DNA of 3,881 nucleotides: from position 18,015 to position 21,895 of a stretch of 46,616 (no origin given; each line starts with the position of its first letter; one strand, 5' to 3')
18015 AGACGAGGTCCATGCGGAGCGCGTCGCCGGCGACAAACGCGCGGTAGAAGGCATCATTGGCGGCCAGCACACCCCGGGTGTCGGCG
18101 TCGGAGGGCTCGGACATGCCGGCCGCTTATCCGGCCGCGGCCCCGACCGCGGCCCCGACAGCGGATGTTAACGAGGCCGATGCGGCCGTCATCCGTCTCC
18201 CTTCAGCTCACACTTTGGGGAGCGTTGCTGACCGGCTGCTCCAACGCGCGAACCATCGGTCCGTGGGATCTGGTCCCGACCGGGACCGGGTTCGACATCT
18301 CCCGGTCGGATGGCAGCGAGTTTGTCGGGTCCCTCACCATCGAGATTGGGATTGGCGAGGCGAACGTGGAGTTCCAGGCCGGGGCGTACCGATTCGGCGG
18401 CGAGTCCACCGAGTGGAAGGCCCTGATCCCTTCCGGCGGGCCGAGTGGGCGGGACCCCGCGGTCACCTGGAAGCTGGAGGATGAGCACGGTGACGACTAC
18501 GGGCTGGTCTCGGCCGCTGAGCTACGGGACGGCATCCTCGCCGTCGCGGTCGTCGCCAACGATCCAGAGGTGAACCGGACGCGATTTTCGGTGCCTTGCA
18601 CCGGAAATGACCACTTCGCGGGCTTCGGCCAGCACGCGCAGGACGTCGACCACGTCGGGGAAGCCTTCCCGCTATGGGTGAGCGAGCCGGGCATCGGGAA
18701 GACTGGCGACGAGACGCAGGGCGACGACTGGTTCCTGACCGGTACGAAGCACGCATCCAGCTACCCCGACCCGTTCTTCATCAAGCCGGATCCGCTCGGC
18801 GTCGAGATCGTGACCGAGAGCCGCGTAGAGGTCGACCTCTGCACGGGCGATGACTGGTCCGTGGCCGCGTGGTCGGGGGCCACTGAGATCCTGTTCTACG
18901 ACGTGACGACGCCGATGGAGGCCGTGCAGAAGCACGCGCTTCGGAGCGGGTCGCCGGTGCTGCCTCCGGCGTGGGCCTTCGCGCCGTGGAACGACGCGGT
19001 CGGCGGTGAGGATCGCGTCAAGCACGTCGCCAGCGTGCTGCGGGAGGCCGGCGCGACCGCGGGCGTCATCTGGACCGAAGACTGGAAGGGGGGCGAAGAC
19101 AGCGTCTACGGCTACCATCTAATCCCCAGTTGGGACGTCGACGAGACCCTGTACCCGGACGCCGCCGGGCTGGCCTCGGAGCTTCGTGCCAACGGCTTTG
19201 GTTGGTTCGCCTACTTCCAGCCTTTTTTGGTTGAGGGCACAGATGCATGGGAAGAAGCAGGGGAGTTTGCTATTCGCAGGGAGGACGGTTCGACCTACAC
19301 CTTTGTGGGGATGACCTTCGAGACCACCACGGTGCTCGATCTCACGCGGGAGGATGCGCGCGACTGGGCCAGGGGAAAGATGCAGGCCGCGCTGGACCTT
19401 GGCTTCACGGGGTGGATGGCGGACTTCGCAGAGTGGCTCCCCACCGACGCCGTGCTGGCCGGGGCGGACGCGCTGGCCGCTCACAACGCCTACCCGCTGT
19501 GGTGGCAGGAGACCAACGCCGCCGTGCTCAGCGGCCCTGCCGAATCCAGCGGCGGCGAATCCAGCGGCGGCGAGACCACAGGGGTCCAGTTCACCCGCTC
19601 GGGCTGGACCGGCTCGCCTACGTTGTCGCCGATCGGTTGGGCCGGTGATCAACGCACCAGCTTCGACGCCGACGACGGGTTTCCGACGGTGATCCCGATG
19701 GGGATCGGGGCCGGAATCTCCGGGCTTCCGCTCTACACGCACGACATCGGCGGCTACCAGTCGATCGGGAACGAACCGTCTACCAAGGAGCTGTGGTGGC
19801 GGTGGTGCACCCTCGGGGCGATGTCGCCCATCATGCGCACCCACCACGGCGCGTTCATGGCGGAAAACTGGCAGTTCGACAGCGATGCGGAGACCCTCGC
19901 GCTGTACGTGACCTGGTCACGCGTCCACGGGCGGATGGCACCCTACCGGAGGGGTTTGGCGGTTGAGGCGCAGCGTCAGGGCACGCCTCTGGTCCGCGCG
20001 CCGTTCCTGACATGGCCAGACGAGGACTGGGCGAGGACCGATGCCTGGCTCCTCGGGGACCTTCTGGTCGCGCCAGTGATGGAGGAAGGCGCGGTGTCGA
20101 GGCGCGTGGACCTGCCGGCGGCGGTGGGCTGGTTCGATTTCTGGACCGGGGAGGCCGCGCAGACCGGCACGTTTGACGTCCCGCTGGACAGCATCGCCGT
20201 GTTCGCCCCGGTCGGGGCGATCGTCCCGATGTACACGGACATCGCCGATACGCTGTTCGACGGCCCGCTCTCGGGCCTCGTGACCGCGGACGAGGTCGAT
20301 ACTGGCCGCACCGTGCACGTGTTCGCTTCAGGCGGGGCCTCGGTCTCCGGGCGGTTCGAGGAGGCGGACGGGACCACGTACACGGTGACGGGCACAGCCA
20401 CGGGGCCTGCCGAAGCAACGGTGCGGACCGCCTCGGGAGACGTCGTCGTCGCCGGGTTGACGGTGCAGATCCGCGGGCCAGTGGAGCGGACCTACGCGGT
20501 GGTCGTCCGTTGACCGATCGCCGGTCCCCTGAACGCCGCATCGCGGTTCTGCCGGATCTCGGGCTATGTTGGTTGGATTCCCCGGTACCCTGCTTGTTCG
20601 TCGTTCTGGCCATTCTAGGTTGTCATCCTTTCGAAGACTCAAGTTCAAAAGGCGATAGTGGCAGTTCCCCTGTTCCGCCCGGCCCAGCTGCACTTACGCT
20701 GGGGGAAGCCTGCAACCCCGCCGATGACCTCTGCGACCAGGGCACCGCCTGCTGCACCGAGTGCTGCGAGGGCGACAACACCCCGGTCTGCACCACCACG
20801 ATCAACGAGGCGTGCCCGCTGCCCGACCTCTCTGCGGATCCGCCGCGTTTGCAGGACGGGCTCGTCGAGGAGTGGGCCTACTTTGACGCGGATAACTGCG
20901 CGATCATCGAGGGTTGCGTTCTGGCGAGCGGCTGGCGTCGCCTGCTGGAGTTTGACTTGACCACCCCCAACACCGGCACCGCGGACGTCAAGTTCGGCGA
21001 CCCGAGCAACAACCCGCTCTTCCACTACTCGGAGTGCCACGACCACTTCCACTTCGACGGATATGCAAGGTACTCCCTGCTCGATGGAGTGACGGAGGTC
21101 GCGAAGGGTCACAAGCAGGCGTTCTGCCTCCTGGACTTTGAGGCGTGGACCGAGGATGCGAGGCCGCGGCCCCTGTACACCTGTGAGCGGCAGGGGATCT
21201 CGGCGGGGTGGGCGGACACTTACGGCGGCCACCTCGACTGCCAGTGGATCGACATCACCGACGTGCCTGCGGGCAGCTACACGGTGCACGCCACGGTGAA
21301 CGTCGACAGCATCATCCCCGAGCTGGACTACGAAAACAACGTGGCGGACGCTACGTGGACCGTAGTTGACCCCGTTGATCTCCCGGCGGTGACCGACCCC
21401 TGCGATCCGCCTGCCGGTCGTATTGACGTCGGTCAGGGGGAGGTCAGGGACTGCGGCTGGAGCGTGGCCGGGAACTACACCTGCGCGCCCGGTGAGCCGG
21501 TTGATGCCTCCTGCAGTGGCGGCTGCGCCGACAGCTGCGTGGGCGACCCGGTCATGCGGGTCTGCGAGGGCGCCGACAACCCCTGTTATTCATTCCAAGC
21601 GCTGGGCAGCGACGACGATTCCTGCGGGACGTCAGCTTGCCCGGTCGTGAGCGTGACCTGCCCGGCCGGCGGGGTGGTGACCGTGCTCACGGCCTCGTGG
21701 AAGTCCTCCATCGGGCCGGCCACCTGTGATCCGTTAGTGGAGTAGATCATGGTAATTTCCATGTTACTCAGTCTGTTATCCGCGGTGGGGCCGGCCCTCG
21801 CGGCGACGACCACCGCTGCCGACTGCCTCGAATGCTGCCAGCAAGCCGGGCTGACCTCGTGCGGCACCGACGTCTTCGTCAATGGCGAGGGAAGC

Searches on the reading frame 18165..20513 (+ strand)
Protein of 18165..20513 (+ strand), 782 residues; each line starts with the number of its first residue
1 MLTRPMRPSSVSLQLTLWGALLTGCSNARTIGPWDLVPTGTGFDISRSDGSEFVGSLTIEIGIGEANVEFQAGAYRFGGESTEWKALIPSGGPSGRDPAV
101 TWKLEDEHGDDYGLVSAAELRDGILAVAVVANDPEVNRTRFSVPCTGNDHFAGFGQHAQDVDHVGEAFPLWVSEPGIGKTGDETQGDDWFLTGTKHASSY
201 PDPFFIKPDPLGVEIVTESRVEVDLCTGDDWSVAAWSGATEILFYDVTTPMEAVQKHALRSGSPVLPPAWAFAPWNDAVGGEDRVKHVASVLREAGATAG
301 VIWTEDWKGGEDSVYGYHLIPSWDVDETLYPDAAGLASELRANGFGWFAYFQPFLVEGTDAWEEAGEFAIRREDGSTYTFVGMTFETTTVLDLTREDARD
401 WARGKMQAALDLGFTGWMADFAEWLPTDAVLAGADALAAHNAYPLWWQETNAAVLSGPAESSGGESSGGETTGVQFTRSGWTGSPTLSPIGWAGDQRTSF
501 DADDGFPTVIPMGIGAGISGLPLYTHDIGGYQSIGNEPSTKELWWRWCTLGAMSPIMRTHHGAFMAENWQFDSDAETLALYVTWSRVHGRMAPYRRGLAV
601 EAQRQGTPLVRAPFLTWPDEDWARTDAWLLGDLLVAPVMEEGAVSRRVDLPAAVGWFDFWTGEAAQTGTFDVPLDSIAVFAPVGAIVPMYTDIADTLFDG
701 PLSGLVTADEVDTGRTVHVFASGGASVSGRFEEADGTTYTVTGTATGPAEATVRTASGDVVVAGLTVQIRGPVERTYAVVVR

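Call 38: search_protein_families(library=pfam, proteins=[window:18165-20513:+], max_evalue=0.00001)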
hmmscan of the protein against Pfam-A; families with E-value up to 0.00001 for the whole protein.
window:18165-20513:+ (782 aa): 2 families
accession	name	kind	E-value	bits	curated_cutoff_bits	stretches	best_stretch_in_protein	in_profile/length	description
PF01055.32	Glyco_hydro_31_2nd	-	8.4e-40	137.5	23.5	1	264-594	1-324/328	Glycosyl hydrolases family 31 TIM-barrel domain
PF21365.3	Glyco_hydro_31_3rd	-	1.5e-13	51.4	24.4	1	606-687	1-87/87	Glycosyl hydrolase family 31 C-terminal domain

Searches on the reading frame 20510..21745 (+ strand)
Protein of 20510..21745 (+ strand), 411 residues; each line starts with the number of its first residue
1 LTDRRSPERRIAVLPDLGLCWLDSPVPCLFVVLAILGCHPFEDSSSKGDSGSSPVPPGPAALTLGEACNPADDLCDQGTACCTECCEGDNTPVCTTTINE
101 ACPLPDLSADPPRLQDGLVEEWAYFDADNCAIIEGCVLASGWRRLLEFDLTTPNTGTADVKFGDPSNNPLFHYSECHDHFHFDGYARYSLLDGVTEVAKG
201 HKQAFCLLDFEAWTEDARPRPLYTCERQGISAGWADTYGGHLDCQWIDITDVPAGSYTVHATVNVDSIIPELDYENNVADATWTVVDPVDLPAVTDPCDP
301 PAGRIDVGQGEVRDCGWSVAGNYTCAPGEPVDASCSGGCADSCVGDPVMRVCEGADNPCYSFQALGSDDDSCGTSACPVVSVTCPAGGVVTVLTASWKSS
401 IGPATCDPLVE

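Call 38: search_protein_families(library=pfam, proteins=[window:20510-21745:+], max_evalue=0.00001)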
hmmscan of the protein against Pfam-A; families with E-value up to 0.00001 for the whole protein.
window:20510-21745:+ (411 aa): 1 family
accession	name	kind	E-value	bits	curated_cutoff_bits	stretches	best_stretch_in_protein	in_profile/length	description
PF01186.22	Lysyl_oxidase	-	8.8e-34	117.4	20.4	1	140-281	49-190/204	Lysyl oxidase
